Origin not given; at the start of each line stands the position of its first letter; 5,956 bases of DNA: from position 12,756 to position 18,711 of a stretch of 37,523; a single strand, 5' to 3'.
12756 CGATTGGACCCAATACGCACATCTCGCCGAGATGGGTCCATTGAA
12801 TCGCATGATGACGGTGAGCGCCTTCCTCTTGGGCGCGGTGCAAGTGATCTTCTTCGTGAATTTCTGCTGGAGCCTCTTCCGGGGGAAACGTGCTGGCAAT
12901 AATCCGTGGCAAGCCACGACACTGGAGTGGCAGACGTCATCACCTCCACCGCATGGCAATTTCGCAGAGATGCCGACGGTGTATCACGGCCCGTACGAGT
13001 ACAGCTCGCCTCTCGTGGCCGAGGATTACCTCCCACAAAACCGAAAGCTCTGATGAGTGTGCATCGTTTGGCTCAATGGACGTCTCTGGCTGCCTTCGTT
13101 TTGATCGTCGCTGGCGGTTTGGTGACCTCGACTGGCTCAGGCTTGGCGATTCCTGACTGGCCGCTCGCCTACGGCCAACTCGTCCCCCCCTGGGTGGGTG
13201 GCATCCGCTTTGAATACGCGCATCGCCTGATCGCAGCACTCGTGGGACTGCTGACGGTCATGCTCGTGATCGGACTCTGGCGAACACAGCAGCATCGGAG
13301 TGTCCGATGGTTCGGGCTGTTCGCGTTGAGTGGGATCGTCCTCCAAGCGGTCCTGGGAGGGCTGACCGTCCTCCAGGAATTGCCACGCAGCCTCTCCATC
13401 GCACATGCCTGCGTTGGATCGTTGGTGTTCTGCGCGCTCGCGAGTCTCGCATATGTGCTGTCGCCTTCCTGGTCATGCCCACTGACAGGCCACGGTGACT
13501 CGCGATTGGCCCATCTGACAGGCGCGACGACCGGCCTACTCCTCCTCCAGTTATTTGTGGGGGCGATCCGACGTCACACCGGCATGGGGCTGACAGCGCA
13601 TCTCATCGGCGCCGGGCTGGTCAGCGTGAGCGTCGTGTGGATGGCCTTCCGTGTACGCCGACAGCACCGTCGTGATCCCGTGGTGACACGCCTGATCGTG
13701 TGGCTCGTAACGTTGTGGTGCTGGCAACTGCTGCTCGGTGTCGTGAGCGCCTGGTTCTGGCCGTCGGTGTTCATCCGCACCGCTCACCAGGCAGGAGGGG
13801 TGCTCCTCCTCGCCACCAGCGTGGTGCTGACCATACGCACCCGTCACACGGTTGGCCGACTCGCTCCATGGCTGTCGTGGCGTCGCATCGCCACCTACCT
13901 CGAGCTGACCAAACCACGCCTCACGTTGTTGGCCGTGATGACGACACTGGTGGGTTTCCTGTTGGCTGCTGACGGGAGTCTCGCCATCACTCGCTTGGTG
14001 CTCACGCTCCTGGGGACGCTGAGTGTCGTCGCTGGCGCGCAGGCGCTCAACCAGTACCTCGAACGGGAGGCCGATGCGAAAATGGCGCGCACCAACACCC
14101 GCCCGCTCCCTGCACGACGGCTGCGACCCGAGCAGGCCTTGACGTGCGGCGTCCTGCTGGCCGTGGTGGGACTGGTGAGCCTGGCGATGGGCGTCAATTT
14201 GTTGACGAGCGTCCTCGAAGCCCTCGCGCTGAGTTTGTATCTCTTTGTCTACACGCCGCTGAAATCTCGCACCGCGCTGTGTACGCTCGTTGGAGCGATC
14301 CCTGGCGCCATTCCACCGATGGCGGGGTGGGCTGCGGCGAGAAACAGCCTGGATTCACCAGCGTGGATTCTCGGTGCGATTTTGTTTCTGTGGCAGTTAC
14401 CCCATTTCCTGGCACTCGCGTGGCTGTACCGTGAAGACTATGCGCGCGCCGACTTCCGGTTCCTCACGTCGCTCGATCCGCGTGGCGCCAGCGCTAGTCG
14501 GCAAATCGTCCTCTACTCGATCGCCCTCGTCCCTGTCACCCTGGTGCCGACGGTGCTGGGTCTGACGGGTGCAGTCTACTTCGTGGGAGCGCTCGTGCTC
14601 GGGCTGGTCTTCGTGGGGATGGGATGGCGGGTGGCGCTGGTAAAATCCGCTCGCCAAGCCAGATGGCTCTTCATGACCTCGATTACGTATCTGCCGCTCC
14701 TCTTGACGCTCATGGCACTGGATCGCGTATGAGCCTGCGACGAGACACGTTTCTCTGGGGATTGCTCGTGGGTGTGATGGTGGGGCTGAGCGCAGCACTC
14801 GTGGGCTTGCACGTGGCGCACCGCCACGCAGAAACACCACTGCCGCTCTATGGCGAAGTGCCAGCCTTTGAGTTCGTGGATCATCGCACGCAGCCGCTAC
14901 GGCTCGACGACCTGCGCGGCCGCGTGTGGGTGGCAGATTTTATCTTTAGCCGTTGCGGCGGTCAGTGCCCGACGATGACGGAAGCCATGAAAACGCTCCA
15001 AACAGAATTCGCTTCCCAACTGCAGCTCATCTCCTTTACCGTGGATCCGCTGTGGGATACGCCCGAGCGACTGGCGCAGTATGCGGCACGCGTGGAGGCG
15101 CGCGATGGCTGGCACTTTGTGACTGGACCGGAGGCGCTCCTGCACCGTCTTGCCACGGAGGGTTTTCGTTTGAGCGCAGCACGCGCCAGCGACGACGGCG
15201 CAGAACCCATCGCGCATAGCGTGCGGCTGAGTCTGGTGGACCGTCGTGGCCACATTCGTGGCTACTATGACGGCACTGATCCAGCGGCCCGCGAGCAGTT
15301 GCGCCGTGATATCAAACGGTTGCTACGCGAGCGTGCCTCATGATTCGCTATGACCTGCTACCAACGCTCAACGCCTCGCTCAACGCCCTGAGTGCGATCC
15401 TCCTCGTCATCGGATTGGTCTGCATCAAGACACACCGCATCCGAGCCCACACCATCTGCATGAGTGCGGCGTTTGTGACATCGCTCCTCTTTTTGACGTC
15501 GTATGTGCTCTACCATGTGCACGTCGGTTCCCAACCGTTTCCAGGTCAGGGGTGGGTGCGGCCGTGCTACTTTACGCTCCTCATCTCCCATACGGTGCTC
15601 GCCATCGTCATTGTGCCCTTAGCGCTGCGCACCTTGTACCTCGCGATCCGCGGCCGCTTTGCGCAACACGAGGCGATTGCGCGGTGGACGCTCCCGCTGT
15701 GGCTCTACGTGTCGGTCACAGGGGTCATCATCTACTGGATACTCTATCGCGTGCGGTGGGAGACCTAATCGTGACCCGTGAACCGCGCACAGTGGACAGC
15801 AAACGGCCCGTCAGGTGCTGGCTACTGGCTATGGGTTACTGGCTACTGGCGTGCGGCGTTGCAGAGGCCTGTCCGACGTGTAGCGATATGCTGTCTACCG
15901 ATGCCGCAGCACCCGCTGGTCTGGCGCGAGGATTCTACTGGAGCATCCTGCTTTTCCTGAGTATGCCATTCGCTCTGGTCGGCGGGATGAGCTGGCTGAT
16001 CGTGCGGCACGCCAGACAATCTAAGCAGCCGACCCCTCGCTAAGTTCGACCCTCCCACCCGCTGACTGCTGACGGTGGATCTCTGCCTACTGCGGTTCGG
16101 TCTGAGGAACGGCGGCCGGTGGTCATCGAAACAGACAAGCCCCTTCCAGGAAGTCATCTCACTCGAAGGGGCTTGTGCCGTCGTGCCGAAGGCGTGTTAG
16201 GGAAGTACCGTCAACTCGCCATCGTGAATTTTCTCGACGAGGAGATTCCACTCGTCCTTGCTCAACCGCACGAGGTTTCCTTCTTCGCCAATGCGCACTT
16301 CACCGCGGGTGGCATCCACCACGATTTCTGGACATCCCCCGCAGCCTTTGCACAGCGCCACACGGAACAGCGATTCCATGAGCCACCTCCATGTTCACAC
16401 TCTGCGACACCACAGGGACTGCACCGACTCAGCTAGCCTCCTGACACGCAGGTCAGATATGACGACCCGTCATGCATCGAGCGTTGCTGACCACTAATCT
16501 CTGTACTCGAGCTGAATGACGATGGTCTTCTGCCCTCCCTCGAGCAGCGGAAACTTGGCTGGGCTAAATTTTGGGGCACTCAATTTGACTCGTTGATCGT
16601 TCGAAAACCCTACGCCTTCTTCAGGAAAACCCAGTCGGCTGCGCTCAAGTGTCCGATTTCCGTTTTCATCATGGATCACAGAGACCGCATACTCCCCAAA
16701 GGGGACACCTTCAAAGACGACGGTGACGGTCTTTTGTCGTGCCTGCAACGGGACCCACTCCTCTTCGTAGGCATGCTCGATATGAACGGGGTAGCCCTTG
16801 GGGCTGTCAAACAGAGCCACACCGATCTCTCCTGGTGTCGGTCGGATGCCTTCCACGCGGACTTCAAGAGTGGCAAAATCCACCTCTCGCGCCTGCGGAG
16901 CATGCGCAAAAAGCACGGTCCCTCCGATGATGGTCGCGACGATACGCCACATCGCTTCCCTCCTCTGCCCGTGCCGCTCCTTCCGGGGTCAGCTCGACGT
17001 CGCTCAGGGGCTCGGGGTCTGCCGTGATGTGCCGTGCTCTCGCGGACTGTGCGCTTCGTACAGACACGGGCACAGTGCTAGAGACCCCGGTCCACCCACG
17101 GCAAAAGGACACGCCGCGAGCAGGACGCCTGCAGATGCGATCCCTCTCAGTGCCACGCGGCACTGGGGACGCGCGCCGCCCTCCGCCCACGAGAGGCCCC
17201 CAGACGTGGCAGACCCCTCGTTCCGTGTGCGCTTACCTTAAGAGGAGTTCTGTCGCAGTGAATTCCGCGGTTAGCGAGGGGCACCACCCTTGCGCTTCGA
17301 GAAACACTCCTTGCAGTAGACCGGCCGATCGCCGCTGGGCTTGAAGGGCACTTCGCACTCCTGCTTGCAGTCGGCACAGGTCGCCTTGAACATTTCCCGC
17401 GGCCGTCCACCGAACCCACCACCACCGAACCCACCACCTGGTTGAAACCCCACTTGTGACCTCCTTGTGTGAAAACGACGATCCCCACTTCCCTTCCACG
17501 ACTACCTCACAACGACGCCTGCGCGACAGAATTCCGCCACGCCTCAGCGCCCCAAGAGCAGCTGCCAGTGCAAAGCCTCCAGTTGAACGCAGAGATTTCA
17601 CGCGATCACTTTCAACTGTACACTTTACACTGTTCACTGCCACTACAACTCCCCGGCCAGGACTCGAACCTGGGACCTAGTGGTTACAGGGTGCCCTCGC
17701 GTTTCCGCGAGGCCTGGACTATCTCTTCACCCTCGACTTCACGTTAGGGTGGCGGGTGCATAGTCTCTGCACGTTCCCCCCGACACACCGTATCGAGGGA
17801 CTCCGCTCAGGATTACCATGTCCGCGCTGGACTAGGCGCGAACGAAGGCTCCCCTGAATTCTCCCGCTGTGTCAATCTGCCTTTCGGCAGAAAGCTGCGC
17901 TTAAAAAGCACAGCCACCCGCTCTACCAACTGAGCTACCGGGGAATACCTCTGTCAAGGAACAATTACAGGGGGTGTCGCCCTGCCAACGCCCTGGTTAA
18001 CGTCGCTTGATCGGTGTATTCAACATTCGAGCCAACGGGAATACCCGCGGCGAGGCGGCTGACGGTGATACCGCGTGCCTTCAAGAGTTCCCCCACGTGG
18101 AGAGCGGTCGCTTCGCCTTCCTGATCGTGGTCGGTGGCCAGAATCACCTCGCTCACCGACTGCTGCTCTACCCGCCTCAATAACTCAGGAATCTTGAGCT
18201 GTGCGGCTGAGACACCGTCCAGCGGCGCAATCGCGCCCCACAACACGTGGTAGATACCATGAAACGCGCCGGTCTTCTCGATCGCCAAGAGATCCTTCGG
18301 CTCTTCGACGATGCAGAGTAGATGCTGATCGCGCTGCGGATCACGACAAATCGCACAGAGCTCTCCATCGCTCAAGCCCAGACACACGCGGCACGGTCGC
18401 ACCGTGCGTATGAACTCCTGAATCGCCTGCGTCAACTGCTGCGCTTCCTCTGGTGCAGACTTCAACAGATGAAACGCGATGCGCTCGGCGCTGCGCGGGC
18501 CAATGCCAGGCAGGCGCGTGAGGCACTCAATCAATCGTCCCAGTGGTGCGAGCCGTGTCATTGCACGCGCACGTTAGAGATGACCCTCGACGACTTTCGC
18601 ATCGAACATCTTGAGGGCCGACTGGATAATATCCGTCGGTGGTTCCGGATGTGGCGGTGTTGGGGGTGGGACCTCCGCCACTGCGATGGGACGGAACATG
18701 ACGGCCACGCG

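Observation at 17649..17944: tRNA-Asn(GUU) split by a compact ORF-less group I intron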

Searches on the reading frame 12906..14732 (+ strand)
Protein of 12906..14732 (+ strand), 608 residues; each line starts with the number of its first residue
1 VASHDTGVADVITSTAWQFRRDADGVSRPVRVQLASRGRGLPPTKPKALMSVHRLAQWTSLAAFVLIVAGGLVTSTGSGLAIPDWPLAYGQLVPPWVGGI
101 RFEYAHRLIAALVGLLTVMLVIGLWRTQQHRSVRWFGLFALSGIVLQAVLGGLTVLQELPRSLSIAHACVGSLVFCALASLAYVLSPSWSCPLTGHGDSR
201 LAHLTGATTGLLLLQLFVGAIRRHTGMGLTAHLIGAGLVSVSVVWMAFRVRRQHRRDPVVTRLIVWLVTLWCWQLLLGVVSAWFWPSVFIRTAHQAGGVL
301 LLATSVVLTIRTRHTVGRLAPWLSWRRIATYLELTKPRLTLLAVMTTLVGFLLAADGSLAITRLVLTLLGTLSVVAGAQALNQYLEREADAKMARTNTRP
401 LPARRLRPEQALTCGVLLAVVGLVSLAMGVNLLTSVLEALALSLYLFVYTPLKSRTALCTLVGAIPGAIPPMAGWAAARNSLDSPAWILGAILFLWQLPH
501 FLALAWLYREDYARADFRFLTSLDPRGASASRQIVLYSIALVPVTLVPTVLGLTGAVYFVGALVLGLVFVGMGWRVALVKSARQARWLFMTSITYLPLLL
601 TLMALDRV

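Call 9: search_protein_families(library=pfam, proteins=[window:12906-14732:+])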
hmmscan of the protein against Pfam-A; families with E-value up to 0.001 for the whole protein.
window:12906-14732:+ (608 aa): 2 families
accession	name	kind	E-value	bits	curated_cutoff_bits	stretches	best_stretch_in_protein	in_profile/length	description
PF01040.23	UbiA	-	2.6e-53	181.3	34.2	1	343-592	1-249/250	UbiA prenyltransferase family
PF02628.20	COX15-CtaA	-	2.3e-18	66.8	29.9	3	103-229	78-211/322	Cytochrome oxidase assembly protein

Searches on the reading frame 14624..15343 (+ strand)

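Call 9: search_protein_families(library=pfam, proteins=[window:14624-15343:+])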
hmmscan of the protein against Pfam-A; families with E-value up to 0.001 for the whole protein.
window:14624-15343:+ (239 aa): 1 family
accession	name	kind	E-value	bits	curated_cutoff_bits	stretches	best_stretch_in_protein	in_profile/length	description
PF02630.20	SCO1-SenC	-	4e-23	82.3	22.8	1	81-210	3-133/134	SCO1/SenC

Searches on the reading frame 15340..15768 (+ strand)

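Call 9: search_protein_families(library=pfam, proteins=[window:15340-15768:+])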
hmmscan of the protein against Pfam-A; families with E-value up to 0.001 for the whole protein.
window:15340-15768:+ (142 aa): 1 family
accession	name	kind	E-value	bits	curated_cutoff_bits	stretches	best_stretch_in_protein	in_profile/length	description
PF04238.17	DUF420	-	6.7e-43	146.5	30.5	1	7-135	1-130/130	Protein of unknown function (DUF420)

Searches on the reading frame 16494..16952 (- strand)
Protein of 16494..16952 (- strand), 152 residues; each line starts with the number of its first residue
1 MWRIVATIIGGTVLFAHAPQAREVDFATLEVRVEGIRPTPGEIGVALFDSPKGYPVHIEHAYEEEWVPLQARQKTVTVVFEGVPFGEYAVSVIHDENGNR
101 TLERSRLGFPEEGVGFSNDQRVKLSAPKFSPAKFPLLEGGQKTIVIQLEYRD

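Call 9: search_protein_families(library=pfam, proteins=[window:16494-16952:-])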
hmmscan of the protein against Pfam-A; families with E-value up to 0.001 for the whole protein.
window:16494-16952:- (152 aa): 1 family
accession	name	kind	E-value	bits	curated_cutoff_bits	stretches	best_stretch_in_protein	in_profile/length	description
PF09912.14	DUF2141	-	1e-28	99.9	24.4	1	31-143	1-110/112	Uncharacterized protein conserved in bacteria (DUF2141)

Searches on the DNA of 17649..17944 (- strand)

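Call 61: search_dna_similar(query=window:17649-17944:-, collection=phages, mode=distant, max_evalue=0.001, max_rows=20)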
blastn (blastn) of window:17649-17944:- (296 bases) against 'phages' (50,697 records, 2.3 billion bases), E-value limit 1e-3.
Records with a match: 5; places in all: 5; records where one place covers at least 80% of the query: 0.
Best place of each record, by identity: 95-99% 5.
By first word of the organism name: Halorubrum 5.
By host as written in the record: Halorubrum coriense 3; Halorubrum sp. 2.
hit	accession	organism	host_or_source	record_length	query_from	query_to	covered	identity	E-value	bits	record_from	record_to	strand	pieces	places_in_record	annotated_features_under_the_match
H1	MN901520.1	Halorubrum virus Hardycor2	Halorubrum coriense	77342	6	35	10%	96.7%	5e-4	51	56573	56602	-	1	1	tRNA-Asx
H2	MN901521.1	Halorubrum virus Serpecor1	Halorubrum coriense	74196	6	35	10%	96.7%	5e-4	51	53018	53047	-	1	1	tRNA-Asx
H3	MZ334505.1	Halorubrum virus HRTV-9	Halorubrum sp.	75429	6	35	10%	96.7%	5e-4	51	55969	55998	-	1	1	tRNA-Asn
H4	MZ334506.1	Halorubrum virus HRTV-16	Halorubrum sp.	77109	6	35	10%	96.7%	5e-4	51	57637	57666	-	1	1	tRNA-Asn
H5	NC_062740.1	Halorubrum virus Serpecor1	Halorubrum coriense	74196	6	35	10%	96.7%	5e-4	51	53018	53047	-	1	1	tRNA-Asx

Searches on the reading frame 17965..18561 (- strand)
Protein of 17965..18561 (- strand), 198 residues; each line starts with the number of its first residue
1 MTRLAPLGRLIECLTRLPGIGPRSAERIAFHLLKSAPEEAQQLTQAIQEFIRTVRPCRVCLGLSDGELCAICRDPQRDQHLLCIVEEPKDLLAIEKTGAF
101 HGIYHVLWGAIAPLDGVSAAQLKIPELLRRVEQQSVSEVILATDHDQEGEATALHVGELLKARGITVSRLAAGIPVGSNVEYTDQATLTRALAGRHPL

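Call 9: search_protein_families(library=pfam, proteins=[window:17965-18561:-])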
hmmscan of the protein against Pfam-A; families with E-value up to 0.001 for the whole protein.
window:17965-18561:- (198 aa): 6 families
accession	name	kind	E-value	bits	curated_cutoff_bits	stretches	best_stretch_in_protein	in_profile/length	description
PF13662.12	Toprim_4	-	4.2e-23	81.8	25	1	82-171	3-85/85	Toprim domain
PF21176.3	RecR_HhH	-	3.7e-18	65.5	27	1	9-49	3-43/45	RecR, helix-hairpin-helix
PF01751.28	Toprim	-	1.8e-13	50.9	23.1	1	82-168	2-94/96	Toprim domain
PF21175.2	RecR_C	-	5.2e-10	39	22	1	173-195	1-23/24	RecR, C-terminal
PF02132.21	RecR_ZnF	-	6.7e-07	29.4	22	1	54-74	1-21/21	RecR, Cys4-zinc finger domain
PF13155.12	Toprim_2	-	0.00027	21.7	22.1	1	115-170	26-76/88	Toprim-like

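Call 27: find_encoding_contigs(protein=window:17965-18561:-, flank=3000, max_places=6)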
Protein window:17965-18561:- (198 aa): 4 contigs read that carry it; 3 places shown.
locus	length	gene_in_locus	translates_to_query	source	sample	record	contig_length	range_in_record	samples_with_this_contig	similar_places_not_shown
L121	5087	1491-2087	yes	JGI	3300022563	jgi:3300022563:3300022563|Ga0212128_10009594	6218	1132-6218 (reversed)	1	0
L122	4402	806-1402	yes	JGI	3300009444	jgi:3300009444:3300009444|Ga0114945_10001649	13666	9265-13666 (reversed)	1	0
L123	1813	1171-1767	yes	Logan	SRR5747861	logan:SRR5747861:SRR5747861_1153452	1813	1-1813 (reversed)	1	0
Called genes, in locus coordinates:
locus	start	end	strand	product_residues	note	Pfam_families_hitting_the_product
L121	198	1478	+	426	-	PF13177:DNA_pol3_delta2, PF22608:DNAX_ATPase_lid, PF12169:DNA_pol3_gamma3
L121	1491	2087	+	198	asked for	PF21176:RecR_HhH, PF02132:RecR_ZnF (weak), PF01751:Toprim, PF13662:Toprim_4, PF21175:RecR_C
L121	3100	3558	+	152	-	PF09912:DUF2141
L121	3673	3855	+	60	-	-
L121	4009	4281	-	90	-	-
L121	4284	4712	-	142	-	PF04238:DUF420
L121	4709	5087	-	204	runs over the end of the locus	PF02630:SCO1-SenC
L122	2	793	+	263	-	?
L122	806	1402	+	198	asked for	PF21176:RecR_HhH, PF02132:RecR_ZnF (weak), PF01751:Toprim, PF13662:Toprim_4, PF21175:RecR_C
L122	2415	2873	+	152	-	PF09912:DUF2141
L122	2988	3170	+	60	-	-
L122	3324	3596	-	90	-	-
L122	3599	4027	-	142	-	PF04238:DUF420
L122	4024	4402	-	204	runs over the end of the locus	PF02630:SCO1-SenC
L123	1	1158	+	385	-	?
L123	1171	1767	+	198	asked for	PF21176:RecR_HhH, PF02132:RecR_ZnF (weak), PF01751:Toprim, PF13662:Toprim_4, PF21175:RecR_C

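Call 38: find_related_loci(query=window:17965-18561:-, collection=metagenome_contigs, flank=3000)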
Query window:17965-18561:- (198 aa) in metagenome_contigs; peptide patterns used: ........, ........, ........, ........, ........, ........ (x = any residue, [..] = any of these).
600 stretches matched a pattern (row limit reached: there are more); 482 encode a relative of the query (tblastn E <= 1e-3); the best 80 are kept; 80 distinct loci.
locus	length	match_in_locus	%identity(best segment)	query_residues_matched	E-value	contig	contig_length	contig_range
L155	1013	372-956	73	1-195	9e-103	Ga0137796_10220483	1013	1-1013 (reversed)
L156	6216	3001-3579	61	6-198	9e-75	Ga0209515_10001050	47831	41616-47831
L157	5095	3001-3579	61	6-198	8e-75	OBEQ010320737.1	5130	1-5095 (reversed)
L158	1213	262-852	57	2-198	8e-79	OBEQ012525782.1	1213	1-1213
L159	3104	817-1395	60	6-198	4e-74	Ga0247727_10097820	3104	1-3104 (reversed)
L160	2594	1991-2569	58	6-198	3e-74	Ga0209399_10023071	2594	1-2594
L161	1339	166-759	58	1-198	8e-78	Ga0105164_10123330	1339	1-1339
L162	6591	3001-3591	57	1-196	6e-73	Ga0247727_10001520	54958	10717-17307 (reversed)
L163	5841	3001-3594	56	1-198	1e-72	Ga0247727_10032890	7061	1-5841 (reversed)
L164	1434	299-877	59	6-198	4e-76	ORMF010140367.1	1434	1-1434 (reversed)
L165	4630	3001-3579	59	6-198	2e-72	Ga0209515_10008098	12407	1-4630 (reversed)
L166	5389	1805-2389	58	1-195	9e-72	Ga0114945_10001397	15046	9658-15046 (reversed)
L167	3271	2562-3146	58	1-195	5e-72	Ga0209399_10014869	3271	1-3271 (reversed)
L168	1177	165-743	57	6-198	2e-76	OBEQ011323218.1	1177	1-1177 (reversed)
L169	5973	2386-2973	59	1-196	2e-71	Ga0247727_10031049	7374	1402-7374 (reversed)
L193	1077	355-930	48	7-198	6e-68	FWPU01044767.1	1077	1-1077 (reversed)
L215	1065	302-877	46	7-198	1e-65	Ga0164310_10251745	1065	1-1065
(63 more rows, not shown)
